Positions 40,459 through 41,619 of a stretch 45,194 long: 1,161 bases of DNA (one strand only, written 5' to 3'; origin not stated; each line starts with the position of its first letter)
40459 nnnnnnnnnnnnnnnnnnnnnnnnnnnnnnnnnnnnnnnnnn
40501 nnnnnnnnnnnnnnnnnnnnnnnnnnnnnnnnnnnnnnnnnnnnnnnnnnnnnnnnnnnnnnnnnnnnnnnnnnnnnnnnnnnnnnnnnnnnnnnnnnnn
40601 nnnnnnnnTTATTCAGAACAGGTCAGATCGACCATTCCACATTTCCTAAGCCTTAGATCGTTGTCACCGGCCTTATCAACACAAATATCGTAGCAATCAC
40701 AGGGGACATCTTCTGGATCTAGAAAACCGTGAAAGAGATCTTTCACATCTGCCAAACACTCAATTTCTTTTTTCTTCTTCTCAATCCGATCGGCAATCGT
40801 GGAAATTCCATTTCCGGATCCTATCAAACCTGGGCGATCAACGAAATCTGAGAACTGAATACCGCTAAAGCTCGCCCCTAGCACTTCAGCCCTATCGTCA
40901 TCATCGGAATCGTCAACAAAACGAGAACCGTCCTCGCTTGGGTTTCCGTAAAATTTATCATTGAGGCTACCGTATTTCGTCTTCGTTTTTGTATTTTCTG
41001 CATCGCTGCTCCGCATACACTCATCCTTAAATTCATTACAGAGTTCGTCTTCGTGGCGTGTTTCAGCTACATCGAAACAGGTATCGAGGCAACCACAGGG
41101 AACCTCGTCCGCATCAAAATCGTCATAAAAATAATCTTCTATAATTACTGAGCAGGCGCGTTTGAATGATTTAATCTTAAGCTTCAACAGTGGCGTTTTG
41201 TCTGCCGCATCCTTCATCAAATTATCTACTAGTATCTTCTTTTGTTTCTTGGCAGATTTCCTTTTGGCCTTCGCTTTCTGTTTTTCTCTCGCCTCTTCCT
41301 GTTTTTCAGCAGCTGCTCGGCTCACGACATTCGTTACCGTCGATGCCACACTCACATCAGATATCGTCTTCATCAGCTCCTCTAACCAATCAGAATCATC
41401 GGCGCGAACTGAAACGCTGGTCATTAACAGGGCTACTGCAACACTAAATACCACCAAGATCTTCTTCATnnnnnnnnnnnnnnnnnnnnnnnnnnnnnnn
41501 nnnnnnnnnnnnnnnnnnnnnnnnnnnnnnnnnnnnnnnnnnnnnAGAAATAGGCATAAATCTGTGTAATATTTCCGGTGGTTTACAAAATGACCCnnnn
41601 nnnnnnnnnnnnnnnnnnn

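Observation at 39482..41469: Adjacent paralogous secreted proteins built around a roughly 50-aa Cys-rich module I do not recognise (PC-x-C-x-D-x-C ... C-x6/7-C)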

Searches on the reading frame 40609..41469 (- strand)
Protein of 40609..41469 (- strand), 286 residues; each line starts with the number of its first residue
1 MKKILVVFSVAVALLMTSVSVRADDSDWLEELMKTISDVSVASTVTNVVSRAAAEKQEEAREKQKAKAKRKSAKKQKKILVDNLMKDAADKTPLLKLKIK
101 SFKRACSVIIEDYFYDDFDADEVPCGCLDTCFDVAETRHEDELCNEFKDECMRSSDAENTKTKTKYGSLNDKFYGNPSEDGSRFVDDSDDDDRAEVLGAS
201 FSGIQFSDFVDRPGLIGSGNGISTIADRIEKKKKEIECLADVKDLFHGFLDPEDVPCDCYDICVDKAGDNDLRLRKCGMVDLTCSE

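Call 5: search_protein_families(library=pfam, proteins=[window:40609-41469:-], max_evalue=1)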
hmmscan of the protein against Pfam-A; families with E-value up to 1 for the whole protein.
window:40609-41469:- (286 aa): 4 families
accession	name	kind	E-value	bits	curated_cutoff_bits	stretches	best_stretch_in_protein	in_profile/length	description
PF05565.16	Sipho_Gp157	-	0.0021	18.5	28.6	1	26-112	28-116/162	Siphovirus Gp157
PF08597.15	eIF3_subunit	-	0.0098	16.3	28.9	1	29-118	181-249/250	Translation initiation factor eIF3 subunit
PF00833.23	Ribosomal_S17e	-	0.18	12.2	22.8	0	49-90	66-107/122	Ribosomal S17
PF09618.15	Cas_Csy4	-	0.2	12.2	25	1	33-111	79-154/181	CRISPR-associated protein (Cas_Csy4)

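Call 7: find_homologous_proteins(query=window:40609-41469:-, max_evalue=0.01)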
Query window:40609-41469:- (286 aa): 2 proteins with E <= 0.01 among 2611 candidates.
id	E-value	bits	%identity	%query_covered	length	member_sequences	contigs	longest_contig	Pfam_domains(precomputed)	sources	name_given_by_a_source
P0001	2.6e-183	626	100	100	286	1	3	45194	-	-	-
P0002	6.4e-103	362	61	100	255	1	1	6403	-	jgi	-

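Call 9: find_encoding_contigs(protein=P0002, flank=10000)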
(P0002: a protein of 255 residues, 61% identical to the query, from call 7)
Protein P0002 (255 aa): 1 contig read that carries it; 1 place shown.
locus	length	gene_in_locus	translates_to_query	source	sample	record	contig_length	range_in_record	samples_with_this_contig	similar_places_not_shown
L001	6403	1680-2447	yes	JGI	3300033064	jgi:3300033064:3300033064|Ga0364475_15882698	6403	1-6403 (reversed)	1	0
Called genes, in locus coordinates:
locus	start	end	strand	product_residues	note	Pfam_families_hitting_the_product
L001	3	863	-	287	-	?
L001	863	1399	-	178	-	PF01327:Pep_deformylase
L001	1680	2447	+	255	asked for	-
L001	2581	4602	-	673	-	PF17764:PriA_3primeBD, PF04851:ResIII, PF00270:DEAD, PF18319:Zn_ribbon_PriA, PF00271:Helicase_C, PF18074:PriA_C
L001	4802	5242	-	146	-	-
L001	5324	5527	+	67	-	-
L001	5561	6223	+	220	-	PF01965:DJ-1_PfpI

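Call 34: find_related_loci(query=window:40609-41469:-, collection=genome_contigs, flank=10000)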
Query window:40609-41469:- (286 aa) in genome_contigs; peptide patterns used: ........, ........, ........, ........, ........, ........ (x = any residue, [..] = any of these).
263 stretches matched a pattern, but none encodes a relative of the query by tblastn (E <= 1e-3).
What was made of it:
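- Tried and rejected: genome_contigs with geneB found none (call 34).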

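Call 37: search_protein_families(library=ncbifam, proteins=[window:40609-41469:-], max_evalue=1)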
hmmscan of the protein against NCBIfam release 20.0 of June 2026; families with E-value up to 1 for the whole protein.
window:40609-41469:- (286 aa): 1 family
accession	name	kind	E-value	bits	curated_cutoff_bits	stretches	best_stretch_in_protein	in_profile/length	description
NF053689.1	BamJ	equivalog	0.28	11.4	100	1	1-100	1-101/184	BamJ family beta-barrel-assembly machinery protein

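Call 50: find_related_loci(query=A6, collection=metagenome_contigs, flank=10000)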
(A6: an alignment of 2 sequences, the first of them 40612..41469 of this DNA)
Query A6 (286 aa) in metagenome_contigs; peptide patterns used: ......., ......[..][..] (x = any residue, [..] = any of these).
600 stretches matched a pattern, but none encodes a relative of the query by tblastn (E <= 1e-3).
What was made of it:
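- Tried and rejected: metagenome_contigs with the geneB/P0002 alignment found none (call 50).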

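Call 64: predict_structure(alignment_id=A6)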
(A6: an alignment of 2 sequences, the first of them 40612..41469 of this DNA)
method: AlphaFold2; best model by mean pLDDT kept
length: 286 residues; sequences in the alignment: 2
mean_pLDDT: 47.3   pTM: 0.26
mean pLDDT of the five models: 47.3, 46.3, 41.4, 40.2, 37.0
residues with pLDDT >= 90: 0; 70-90: 46; 50-70: 62; < 50: 178
segments of 3 or more residues with pLDDT < 50: 1-102, 154-228
pLDDT, mean of each block of 10 residues (from residue 1): 38 38 38 34 28 39 42 36 33 31 57 63 62 65 73 45 37 36 34 32 27 27 43 73 77 75 69 66 57
secondary structure, 60 per line:
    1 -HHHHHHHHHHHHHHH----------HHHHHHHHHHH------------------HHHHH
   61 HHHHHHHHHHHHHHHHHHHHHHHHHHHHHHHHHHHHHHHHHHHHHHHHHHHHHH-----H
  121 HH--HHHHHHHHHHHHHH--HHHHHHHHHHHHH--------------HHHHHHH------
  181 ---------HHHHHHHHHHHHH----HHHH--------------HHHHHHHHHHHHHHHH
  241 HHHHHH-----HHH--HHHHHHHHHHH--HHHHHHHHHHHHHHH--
elements in order: H2-16 H27-37 H56-114 H125-138 H141-153 H168-174 H190-202 H207-210 H225-246 H257-267 H270-284
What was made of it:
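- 40612..40773 (-): Module B2 (residues 233-286, KKEIEC...DLTCSE), 6 Cys. In the full-length model pLDDT is 66-77 here and below 50 in the linkers (call 64).
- In the full-length model only the two modules rise above pLDDT 57-77; the rest is below 50 (call 64).
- Tried and rejected: Confidence is too low (pLDDT 47) to say anything about the linkers or about module-module packing (call 64).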

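Call 67: search_protein_families(library=phrogs, proteins=[window:40609-41469:-], max_evalue=0.1)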
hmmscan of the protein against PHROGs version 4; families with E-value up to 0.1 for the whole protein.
window:40609-41469:- (286 aa): 0 families

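Call 68: search_protein_families(library=padloc, proteins=[window:40609-41469:-], max_evalue=0.1)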
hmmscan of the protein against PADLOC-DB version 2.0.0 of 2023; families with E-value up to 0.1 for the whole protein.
window:40609-41469:- (286 aa): 0 families

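Call 70: find_encoding_contigs(protein=P0001, flank=3000)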
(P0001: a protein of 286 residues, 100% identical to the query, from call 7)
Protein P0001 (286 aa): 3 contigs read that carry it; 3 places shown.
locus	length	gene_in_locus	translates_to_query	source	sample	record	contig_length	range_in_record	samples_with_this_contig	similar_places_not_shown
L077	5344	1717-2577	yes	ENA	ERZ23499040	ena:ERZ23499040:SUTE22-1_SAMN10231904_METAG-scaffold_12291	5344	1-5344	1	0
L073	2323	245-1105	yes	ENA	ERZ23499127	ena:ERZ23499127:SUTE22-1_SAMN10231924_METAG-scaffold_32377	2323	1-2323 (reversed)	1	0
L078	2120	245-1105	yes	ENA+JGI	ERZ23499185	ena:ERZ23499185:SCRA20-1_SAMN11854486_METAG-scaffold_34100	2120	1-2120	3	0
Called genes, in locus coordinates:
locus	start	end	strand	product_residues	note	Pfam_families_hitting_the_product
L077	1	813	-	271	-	?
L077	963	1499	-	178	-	PF01327:Pep_deformylase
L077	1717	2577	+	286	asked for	-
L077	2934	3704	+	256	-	-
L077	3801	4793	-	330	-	-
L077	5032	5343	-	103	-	?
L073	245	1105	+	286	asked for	-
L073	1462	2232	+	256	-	-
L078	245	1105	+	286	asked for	-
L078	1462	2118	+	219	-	?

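Call 84: search_solved_structures(query=window:40609-41469:-, max_evalue=1)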
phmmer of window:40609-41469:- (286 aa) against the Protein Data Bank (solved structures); distinct sequences matched with E-value up to 1: 1.
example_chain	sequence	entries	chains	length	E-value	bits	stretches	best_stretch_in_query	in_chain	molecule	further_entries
8eas_A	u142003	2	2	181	0.25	14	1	25-86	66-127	Vacuolar ATPase assembly protein VMA22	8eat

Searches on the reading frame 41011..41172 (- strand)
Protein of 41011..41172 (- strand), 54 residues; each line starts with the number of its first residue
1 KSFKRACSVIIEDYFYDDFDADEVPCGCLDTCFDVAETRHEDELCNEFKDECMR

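Call 24: search_protein_representatives(alignment_id=A2)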
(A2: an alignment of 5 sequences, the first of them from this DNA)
Query: 5 sequences, 54 profile positions. Proteins with E-value up to 0.001 (for the whole library): 3; up to 1e-10: 2; up to 1e-30: 1. The best 3 are listed.
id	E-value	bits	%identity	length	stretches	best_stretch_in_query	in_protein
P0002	1.0e-48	179.1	-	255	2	1-54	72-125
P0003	4.1e-19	84.3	-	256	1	1-54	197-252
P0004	8.2e-10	54.5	-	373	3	4-54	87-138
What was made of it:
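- The A2 profile against 1.84e9 proteins finds only P0002 (1e-48), geneA (4e-19) and P0004 (8e-10) (call 24). The phyletic range is very narrow (call 24). E 8e-10 to an independent protein in a 1.84e9-protein search (call 24).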

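Call 26: find_encoding_contigs(protein=P0004, flank=10000)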
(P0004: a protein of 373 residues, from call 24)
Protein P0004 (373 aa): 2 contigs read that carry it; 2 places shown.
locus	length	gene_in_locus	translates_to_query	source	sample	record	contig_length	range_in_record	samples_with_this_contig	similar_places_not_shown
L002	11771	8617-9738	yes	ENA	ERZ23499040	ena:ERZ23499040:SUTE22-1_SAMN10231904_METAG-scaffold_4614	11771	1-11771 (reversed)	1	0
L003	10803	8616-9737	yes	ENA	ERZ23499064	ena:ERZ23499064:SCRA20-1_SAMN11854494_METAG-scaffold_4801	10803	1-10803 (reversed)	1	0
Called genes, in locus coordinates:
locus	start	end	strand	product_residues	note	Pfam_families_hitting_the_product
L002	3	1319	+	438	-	?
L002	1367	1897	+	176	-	-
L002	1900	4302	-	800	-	-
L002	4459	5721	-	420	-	-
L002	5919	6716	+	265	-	-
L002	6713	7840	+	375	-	PF13948:DUF4215 (faint)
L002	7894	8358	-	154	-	-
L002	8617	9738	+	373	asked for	-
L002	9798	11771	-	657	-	?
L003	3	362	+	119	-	?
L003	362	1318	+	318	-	PF03169:OPT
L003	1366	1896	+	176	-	-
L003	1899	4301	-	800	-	-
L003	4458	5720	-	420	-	-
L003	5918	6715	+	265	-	-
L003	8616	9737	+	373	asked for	-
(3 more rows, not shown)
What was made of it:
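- P0004 sits in an unrelated context (call 26).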

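Call 32: find_homologous_proteins(query=A4, max_evalue=1)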
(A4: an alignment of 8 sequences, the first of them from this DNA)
Query A4 (8 sequences): 11 candidates shared short words with the query, none scored E <= 1.
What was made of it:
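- Tried and rejected: It returned nothing and used up the last of three searches (call 32).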

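Call 37: search_protein_families(library=ncbifam, proteins=[P0004], max_evalue=1)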
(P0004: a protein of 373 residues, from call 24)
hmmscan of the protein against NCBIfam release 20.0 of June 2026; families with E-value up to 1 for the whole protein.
P0004 (373 aa): 1 family
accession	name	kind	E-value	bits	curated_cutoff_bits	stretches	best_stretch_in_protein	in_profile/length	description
NF053838.1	hit_Bd0108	equivalog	0.22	12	40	1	1-47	1-42/94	predatory lifecycle switch protein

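Call 41: predict_structure(alignment_id=A4)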
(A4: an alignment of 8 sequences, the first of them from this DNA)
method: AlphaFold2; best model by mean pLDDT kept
length: 54 residues; sequences in the alignment: 8
mean_pLDDT: 90.1   pTM: 0.68
mean pLDDT of the five models: 90.1, 90.1, 89.0, 87.8, 86.9
residues with pLDDT >= 90: 38; 70-90: 15; 50-70: 1; < 50: 0
segments of 3 or more residues with pLDDT < 50: none
pLDDT, mean of each block of 10 residues (from residue 1): 85 89 90 94 94 87
secondary structure, 60 per line:
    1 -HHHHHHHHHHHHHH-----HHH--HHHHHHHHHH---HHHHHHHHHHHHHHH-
elements in order: H2-15 H26-35 H39-53
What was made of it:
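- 41011..41172 (-): Module B1 (residues 100-153, KSFKRAC...DECMR), 6 Cys. The AlphaFold model has pLDDT 90 and three helices (call 41).
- AlphaFold on the 8-copy alignment gives pLDDT 90.1 and helices 2-15, 26-35 and 39-53 (call 41). C4/C5 (32+45) and C2/C6 (26+52) lie in antiparallel register on helices 2 and 3 (call 41 plus positions in A4). A confident fold prediction (call 41).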

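Call 44: fold_search(model_id=the predicted structure, library=pdb)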
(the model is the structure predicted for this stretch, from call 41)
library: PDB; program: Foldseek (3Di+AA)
matches with E <= 10: 3; with E <= 0.001: 0
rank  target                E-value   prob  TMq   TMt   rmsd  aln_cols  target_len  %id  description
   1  6vme_E                8.8e+00  0.05  0.42  0.24  10.6        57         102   16  Human ESCRT-I heterotetramer headpiece (released 2020-05-20)
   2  5yjc_A                9.3e+00  0.06  0.42  0.12   5.8        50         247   14  Structural insights into the CRISPR-Cas-associated ribonuclease activity of Staphylococcus epidermidis Csm6 (released 2018-10-17)
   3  6ole_SR               9.3e+00  0.02  0.29  0.15  10.1        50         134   28  Human ribosome nascent chain complex (CDH1-RNC) stalled by a drug-like molecule with AP and PE tRNAs (released 2019-06-19)
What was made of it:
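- On Any solved structure (PDB), by sequence or fold: Foldseek against PDB gives a best E of 8.8 and TM 0.42 (call 44).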

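Call 59: fold_search(model_id=the predicted structure, library=viral)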
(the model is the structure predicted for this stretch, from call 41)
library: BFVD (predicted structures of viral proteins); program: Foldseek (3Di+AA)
matches with E <= 10: 11; with E <= 0.001: 0
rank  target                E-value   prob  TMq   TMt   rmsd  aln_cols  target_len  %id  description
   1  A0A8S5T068            2.8e+00  0.10  0.43  0.26  10.2        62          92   24  Uncharacterized protein [Podoviridae sp. ctnWS46]
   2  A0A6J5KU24            3.5e+00  0.10  0.38  0.06   6.9        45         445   18  Uncharacterized protein [uncultured Caudovirales phage]
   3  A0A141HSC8            4.2e+00  0.07  0.38  0.11   8.9        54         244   17  (no name in the UniProt tables at hand)
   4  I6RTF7                5.9e+00  0.04  0.35  0.34   7.5        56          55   18  Uncharacterized protein [Nonlabens phage P12024L]
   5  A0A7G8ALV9            7.2e+00  0.05  0.41  0.18   9.5        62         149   19  (no name in the UniProt tables at hand)
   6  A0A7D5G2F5            7.2e+00  0.04  0.30  0.17   9.2        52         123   23  Uncharacterized protein [Escherichia phage vB_EcoM_Gotham]
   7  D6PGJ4                8.2e+00  0.05  0.39  0.33   7.3        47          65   11  (no name in the UniProt tables at hand)
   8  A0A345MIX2            8.2e+00  0.03  0.33  0.29  10.1        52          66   13  Uncharacterized protein [Gordonia phage Daredevil]
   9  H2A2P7                8.2e+00  0.03  0.39  0.04   7.2        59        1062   10  M48 protein [Murid herpesvirus 1]
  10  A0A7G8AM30            8.8e+00  0.03  0.29  0.15   7.2        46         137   13  (no name in the UniProt tables at hand)
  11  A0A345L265            9.4e+00  0.03  0.35  0.21   7.2        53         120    9  Uncharacterized protein [Streptomyces phage Blueeyedbeauty]
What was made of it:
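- On Any solved structure (PDB), by sequence or fold: Foldseek against BFVD gives a best E of 2.8 (call 59).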

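Call 65: search_solved_structures(query=A4, max_evalue=10, show_alignments=2)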
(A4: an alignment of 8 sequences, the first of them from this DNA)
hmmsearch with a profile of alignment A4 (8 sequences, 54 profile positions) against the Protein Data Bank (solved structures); distinct sequences matched with E-value up to 10: 0.
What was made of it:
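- On Any solved structure (PDB), by sequence or fold: The profile A4 against PDB sequences gives 0 hits at E<=10 (call 65).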

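Call 66: search_protein_families(library=pfam, alignment_id=A4, max_evalue=10)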
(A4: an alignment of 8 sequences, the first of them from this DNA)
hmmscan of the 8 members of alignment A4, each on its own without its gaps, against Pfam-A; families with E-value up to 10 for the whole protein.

A. member 1, seq(54 aa): 0 families

B. families by the number of members that match (of 8 scanned): 2 families
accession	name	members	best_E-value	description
PF13490.11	zf-HC2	1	0.068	Putative zinc-finger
PF08977.15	BOFC_N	1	0.15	Bypass of Forespore C, N terminal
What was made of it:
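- On Any curated protein family (Pfam-A, NCBIfam, PHROGs, PADLOC): For the eight isolated modules the best E is 0.068 (call 66).
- Closest known: Saposin-like and plant 8-Cys-motif. Different: There is no fold or sequence match (calls 44, 65, 66).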

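Call 67: search_protein_families(library=phrogs, proteins=[P0004], max_evalue=0.1)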
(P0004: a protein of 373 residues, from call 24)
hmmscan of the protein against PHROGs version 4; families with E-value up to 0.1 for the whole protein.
P0004 (373 aa): 0 families

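Call 68: search_protein_families(library=padloc, proteins=[P0004], max_evalue=0.1)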
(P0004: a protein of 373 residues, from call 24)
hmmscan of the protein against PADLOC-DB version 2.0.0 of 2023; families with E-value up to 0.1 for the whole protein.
P0004 (373 aa): 0 families
